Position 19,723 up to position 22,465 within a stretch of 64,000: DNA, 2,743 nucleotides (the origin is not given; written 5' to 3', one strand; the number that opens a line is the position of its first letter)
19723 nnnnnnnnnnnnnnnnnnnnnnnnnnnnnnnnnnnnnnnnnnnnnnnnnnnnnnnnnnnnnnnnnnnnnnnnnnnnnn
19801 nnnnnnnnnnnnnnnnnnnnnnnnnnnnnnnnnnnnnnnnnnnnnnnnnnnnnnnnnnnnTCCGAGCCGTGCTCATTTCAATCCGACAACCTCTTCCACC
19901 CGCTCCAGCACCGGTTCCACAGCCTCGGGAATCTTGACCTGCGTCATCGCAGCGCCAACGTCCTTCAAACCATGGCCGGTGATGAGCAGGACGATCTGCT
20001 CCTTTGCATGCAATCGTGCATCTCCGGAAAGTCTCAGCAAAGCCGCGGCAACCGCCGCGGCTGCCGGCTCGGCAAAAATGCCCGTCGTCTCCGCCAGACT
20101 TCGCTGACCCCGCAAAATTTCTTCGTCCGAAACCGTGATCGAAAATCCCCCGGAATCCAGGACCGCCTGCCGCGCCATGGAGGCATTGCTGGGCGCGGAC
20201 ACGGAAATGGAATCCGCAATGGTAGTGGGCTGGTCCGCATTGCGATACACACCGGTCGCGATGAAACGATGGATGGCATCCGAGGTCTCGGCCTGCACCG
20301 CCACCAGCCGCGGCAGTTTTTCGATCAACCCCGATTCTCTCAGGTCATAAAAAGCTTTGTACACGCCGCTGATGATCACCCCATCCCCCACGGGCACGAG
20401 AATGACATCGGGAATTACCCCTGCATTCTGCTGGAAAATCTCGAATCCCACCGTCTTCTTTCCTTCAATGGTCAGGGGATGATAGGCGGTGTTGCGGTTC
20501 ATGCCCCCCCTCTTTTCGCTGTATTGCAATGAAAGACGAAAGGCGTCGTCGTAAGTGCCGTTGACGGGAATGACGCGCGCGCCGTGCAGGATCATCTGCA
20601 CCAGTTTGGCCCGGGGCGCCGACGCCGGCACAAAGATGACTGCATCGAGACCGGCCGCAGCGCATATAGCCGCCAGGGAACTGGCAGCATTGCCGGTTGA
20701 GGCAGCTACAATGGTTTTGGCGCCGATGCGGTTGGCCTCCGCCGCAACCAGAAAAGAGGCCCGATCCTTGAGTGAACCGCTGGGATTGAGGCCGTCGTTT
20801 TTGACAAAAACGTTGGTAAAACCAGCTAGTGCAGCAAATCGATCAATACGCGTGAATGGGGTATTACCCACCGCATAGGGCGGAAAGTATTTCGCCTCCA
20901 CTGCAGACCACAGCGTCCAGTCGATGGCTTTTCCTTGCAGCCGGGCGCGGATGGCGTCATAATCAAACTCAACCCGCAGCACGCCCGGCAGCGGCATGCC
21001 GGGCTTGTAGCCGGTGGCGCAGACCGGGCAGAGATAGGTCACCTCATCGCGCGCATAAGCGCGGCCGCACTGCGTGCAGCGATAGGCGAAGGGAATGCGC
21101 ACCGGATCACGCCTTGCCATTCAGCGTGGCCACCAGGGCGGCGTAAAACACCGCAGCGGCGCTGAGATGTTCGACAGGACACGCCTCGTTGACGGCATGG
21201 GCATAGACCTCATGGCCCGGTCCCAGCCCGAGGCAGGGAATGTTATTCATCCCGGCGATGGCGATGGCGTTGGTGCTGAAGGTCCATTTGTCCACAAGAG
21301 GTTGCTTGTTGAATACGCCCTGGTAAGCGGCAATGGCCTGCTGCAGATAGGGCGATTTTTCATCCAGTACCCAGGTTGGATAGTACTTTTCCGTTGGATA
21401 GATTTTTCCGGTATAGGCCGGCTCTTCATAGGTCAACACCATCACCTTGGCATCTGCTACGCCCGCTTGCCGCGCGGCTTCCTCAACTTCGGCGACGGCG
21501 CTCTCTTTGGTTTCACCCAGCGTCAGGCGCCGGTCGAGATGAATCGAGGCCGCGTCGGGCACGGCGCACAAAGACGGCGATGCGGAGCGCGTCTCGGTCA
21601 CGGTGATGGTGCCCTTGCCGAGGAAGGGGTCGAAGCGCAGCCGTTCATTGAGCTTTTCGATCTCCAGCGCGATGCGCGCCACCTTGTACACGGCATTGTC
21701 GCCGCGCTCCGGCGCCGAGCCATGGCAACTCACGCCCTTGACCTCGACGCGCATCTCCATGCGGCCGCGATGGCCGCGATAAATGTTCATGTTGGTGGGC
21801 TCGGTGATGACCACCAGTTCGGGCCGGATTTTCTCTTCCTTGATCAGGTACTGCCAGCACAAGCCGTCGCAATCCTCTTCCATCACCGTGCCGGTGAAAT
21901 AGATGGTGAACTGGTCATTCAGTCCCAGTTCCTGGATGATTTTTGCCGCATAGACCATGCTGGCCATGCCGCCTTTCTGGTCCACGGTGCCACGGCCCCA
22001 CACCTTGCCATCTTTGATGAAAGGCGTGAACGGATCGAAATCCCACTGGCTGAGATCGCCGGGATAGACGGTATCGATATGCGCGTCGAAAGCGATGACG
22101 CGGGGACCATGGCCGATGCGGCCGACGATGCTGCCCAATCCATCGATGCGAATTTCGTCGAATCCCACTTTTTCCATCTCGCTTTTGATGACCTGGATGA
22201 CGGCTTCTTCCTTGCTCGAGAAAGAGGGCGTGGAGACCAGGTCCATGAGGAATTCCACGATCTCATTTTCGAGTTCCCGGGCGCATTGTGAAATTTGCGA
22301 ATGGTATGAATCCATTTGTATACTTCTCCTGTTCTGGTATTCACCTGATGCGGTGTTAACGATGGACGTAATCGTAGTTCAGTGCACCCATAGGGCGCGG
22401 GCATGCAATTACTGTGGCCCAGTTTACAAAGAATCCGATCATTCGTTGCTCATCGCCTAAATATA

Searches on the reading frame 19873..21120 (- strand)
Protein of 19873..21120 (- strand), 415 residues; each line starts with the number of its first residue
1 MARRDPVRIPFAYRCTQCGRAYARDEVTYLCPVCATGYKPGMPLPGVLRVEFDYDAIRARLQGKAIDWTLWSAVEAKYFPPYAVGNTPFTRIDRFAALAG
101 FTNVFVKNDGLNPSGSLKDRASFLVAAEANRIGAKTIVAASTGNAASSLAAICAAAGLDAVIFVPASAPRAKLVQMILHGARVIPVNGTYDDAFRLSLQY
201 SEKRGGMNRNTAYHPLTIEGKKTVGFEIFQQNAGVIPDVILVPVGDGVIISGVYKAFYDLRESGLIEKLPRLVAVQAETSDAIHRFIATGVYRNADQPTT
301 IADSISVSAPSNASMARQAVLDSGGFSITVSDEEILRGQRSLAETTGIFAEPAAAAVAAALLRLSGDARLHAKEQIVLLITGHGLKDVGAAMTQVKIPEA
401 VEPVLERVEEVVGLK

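Call 8: search_protein_families(library=ncbifam, proteins=[window:19873-21120:-], max_evalue=0.01)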
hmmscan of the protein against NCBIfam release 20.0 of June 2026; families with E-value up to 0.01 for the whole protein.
window:19873-21120:- (415 aa): 45 families (the best 25 are shown)
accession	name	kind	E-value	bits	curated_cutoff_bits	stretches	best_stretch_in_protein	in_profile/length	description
NF006050.0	PRK08197.1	equivalog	1.1e-71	241.7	303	1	13-398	9-395/406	threonine synthase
NF004170.0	PRK05638.1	equivalog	8.1e-63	212.5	421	1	14-388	3-359/442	threonine synthase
TIGR00260.1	thrC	equivalog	4.5e-57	193.7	167.1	1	85-387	21-338/340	threonine synthase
NF005035.0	PRK06450.1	equivalog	2.8e-49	167.8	301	1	102-386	65-336/338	threonine synthase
NF006205.0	PRK08329.1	equivalog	2.1e-46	158.5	358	1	14-386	3-345/347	threonine synthase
NF004996.0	PRK06381.1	equivalog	9.7e-44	149.7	266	1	85-383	14-317/319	threonine synthase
NF006094.0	PRK08246.1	subfamily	3.1e-36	125.4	331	1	84-383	21-302/310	serine/threonine dehydratase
TIGR01127.1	ilvA_1Cterm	equivalog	1.4e-33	116.4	378.75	1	87-382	1-283/380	threonine ammonia-lyase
NF006390.0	PRK08639.1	equivalog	1.1e-29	103.6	421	1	84-382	23-312/418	threonine ammonia-lyase IlvA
NF006389.0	PRK08638.1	equivalog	3.9e-26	91.8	453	1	87-383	28-313/333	bifunctional threonine ammonia-lyase/L-serine ammonia-lyase TdcB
TIGR02079.1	THD1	equivalog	2.8e-25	88.9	440.55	1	84-382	14-304/410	threonine ammonia-lyase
NF005292.0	PRK06815.1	equivalog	2.2e-24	86.1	371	1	83-382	18-305/320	threonine/serine dehydratase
NF009130.0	PRK12483.1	subfamily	7.6e-24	84.2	801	1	102-368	52-310/521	threonine ammonia-lyase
NF004771.0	PRK06110.1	equivalog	1.4e-23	83.5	317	1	99-365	34-290/323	threonine dehydratase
NF005600.0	PRK07334.1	equivalog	3.2e-23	82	496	1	83-382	25-309/408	threonine ammonia-lyase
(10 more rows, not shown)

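Call 9: search_protein_families(library=pfam, proteins=[window:19873-21120:-], max_evalue=0.01)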
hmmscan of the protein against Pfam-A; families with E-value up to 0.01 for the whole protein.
window:19873-21120:- (415 aa): 3 families
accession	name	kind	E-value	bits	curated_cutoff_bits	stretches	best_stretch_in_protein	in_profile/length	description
PF00291.31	PALP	-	2.6e-75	253.9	35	1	83-382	4-295/295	Pyridoxal-phosphate dependent enzyme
PF21349.2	RUBY_RBDX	-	0.0025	17.7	26.5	1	13-35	1-23/30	Rubrerythrin, rubredoxin-like domain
PF13458.12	Peripla_BP_6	-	0.0094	16.1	31.7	0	81-166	144-225/343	Periplasmic binding protein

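Call 53: find_homologous_proteins(query=window:19876-21120:-)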
Query window:19876-21120:- (415 aa): 7987 proteins with E <= 0.001 among 8000 candidates; the best 120 are listed.
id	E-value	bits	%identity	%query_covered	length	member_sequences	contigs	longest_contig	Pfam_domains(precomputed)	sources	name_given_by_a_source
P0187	8.1e-269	909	100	100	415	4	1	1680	PF00291.32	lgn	-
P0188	2.9e-200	683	75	97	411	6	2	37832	PF00291.32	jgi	-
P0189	7.8e-200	682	75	96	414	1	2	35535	PF00291.32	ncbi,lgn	-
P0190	3.0e-199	680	75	99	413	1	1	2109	PF00291.32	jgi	jgi:threonine synthase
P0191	7.9e-198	675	74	98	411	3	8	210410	PF00291.32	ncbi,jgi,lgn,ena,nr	ncbi:MAG TPA: threonine synthase [bacterium]|nr:threonine synthase [bacterium] HQG45483.1 threonine 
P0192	8.1e-197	672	72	98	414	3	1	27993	PF00291.32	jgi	jgi:threonine synthase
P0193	2.3e-196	670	72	100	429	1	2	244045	PF00291.32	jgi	jgi:threonine synthase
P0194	1.8e-195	668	72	98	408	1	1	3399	PF00291.32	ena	-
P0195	1.4e-194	665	73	97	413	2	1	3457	PF00291.32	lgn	-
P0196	7.0e-193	659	74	96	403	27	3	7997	PF00291.32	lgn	-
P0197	5.4e-191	653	76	92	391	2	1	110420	PF00291.32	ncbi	-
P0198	2.3e-183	628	73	93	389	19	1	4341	PF00291.32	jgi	-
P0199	4.8e-182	623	69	96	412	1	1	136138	PF00291.32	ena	-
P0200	4.9e-182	623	70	97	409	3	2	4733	PF00291.32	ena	-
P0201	8.1e-182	623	70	97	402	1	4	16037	PF00291.32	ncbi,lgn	-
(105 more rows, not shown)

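Call 54: find_encoding_contigs(protein=P0189, flank=10000, max_places=2)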
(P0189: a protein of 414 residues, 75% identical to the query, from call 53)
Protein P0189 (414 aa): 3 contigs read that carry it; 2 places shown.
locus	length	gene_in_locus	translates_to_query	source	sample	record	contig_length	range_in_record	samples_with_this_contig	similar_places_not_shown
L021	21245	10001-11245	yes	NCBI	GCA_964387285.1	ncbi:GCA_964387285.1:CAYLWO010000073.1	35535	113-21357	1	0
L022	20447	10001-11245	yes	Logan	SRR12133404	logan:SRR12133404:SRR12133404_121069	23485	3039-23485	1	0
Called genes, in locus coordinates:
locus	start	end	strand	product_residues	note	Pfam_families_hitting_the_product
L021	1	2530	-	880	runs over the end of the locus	?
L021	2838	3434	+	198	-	-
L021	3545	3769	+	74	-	-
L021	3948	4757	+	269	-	PF00583:Acetyltransf_1 (weak), PF13508:Acetyltransf_7 (weak)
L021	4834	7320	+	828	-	PF14691:Fer4_20, PF13241:NAD_binding_7 (faint), PF00070:Pyr_redox (faint), PF07992:Pyr_redox_2, PF13450:NAD_binding_8 (weak), PF01180:DHO_dh (weak), PF12838:Fer4_7 (weak), PF14697:Fer4_21 (weak), +5 more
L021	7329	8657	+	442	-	PF01979:Amidohydro_1, PF07969:Amidohydro_3 (weak)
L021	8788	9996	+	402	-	PF01546:Peptidase_M20, PF07687:M20_dimer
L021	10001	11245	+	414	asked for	PF00291:PALP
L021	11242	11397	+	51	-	PF13366:PDDEXK_3 (weak)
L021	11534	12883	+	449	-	PF07969:Amidohydro_3 (faint), PF01979:Amidohydro_1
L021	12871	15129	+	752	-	PF01315:Ald_Xan_dh_C, PF02738:MoCoBD_1, PF20256:MoCoBD_2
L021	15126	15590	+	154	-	PF00111:Fer2 (weak), PF13085:Fer2_3 (weak), PF01799:Fer2_2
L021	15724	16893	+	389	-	PF02729:OTCace_N, PF00185:OTCace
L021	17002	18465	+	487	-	PF00291:PALP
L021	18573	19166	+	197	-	PF01128:IspD (weak), PF12804:NTP_transf_3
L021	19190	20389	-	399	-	PF13439:Glyco_transf_4, PF13579:Glyco_trans_4_4, PF00534:Glycos_transf_1, PF13692:Glyco_trans_1_4, PF13524:Glyco_trans_1_2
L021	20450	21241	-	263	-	PF13489:Methyltransf_23, PF01209:Ubie_methyltran (weak), PF13847:Methyltransf_31, PF08241:Methyltransf_11, PF08242:Methyltransf_12, PF13649:Methyltransf_25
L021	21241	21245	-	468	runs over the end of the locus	PF01943:Polysacc_synt, PF13440:Polysacc_synt_3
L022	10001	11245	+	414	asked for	PF00291:PALP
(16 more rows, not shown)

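Call 55: find_encoding_contigs(protein=P0188, flank=10000, max_places=2)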
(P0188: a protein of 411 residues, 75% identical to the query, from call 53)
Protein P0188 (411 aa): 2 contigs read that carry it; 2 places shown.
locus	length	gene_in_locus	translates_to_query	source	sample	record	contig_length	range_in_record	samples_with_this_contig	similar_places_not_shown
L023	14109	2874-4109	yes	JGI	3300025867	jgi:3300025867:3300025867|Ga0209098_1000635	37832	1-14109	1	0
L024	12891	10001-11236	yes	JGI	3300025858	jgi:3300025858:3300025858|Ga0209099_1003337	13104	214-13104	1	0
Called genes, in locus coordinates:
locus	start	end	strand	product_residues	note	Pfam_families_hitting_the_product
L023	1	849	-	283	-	?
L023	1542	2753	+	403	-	PF01546:Peptidase_M20, PF07687:M20_dimer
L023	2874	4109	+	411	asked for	PF00291:PALP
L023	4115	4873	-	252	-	PF13237:Fer4_10 (weak), PF12838:Fer4_7, PF13187:Fer4_9 (weak), PF13484:Fer4_16 (faint), PF00037:Fer4 (weak), PF01058:Oxidored_q6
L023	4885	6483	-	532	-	PF00329:Complex1_30kDa, PF00346:Complex1_49kDa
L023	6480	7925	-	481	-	PF00361:Proton_antipo_M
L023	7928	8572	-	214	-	PF00420:Oxidored_q2 (weak)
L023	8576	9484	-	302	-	PF00146:NADHdh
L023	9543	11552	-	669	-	PF00662:Proton_antipo_N (weak), PF00361:Proton_antipo_M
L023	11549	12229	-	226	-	PF12728:HTH_17, PF13384:HTH_23 (weak), PF13551:HTH_29 (weak), PF00359:PTS_EIIA_2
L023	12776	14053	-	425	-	-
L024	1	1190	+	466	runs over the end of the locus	?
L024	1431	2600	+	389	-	PF12833:HTH_18, PF00165:HTH_AraC (weak)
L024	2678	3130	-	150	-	-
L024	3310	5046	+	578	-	PF00593:TonB_dep_Rec_b-barrel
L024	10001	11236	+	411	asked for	PF00291:PALP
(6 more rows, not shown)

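Call 58: find_encoding_contigs(protein=P0197, flank=9000, max_places=1)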
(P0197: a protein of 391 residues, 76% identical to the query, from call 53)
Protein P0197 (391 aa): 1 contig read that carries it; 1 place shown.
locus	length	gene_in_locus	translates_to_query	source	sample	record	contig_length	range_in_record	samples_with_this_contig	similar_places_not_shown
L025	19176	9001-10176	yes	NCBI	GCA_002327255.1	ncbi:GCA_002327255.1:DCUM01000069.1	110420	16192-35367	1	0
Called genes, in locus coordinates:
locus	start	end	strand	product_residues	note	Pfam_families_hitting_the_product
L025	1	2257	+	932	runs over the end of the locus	PF07610:DUF1573 (faint), PF22544:HYDIN_VesB_CFA65-like_Ig, PF22073:Cep192_D4, PF22544:HYDIN_VesB_CFA65-like_Ig, PF22073:Cep192_D4, PF22544:HYDIN_VesB_CFA65-like_Ig (weak), PF22073:Cep192_D4 (weak), PF22544:HYDIN_VesB_CFA65-like_Ig, +11 more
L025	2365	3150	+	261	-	PF02567:PhzC-PhzF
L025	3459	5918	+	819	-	PF14691:Fer4_20, PF00070:Pyr_redox (faint), PF07992:Pyr_redox_2, PF13450:NAD_binding_8 (weak), PF13738:Pyr_redox_3 (faint)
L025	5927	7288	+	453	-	PF01979:Amidohydro_1, PF07969:Amidohydro_3 (weak)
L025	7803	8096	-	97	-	-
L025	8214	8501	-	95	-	-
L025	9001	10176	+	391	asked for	PF00291:PALP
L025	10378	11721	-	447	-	-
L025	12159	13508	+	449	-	PF01979:Amidohydro_1, PF07969:Amidohydro_3 (weak)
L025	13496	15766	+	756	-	PF01315:Ald_Xan_dh_C, PF02738:MoCoBD_1, PF20256:MoCoBD_2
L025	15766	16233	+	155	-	PF00111:Fer2 (weak), PF13085:Fer2_3 (weak), PF01799:Fer2_2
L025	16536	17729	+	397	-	PF02729:OTCace_N, PF00185:OTCace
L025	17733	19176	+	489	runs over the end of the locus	PF00291:PALP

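Call 59: find_encoding_contigs(protein=P0191, flank=9000, max_places=1)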
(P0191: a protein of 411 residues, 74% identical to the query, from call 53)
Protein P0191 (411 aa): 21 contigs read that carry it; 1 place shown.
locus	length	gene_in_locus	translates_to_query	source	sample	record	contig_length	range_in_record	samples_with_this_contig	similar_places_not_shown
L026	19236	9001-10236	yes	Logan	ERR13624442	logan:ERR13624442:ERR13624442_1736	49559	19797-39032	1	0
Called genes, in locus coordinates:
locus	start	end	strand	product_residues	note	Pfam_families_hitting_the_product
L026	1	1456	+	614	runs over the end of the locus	PF00149:Metallophos, PF13360:PQQ_2, PF13570:Beta-prop_ACSF4, PF01011:PQQ (faint), PF13570:Beta-prop_ACSF4, PF13360:PQQ_2, PF13570:Beta-prop_ACSF4, PF13360:PQQ_2 (weak), +1 more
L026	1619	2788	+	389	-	PF12833:HTH_18, PF00165:HTH_AraC (weak)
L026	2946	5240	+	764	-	PF13620:CarboxypepD_reg, PF13715:CarbopepD_reg_2, PF00593:TonB_dep_Rec_b-barrel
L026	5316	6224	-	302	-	PF01545:Cation_efflux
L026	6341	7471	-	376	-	PF02156:Glyco_hydro_26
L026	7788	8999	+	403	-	PF01546:Peptidase_M20, PF07687:M20_dimer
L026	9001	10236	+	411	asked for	PF00291:PALP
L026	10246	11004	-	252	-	PF13237:Fer4_10 (weak), PF12838:Fer4_7, PF13187:Fer4_9 (weak), PF13484:Fer4_16 (faint), PF14697:Fer4_21 (weak), PF00037:Fer4 (weak), PF01058:Oxidored_q6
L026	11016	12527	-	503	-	PF00329:Complex1_30kDa (weak), PF00346:Complex1_49kDa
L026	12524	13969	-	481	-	PF00361:Proton_antipo_M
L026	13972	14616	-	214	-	PF00420:Oxidored_q2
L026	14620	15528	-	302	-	PF00146:NADHdh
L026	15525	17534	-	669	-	PF00662:Proton_antipo_N (weak), PF00361:Proton_antipo_M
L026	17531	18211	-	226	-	PF12728:HTH_17, PF13384:HTH_23 (weak), PF13551:HTH_29 (weak), PF00359:PTS_EIIA_2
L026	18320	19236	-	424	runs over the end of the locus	-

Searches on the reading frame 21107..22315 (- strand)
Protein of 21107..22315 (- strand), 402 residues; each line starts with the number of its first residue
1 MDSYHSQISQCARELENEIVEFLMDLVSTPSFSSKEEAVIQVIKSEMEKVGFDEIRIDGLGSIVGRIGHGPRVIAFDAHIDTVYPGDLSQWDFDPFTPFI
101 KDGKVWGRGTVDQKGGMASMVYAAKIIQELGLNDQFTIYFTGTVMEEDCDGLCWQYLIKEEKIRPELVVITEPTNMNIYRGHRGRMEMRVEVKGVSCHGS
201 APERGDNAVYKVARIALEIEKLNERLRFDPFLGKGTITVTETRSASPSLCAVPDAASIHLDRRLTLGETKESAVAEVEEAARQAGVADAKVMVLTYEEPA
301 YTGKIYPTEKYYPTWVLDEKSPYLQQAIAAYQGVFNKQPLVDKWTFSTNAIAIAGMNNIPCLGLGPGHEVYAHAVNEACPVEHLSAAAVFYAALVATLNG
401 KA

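Call 52: search_protein_families(library=pfam, proteins=[window:21107-22315:-], max_evalue=0.001)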
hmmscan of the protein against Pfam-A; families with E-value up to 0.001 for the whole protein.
window:21107-22315:- (402 aa): 2 families
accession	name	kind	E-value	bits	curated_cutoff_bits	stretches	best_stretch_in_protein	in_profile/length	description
PF01546.33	Peptidase_M20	-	2e-27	96.9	24.6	1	75-396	1-205/206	Peptidase family M20/M25/M40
PF07687.19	M20_dimer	-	1.3e-17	64.1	21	1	181-286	2-104/107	Peptidase dimerisation domain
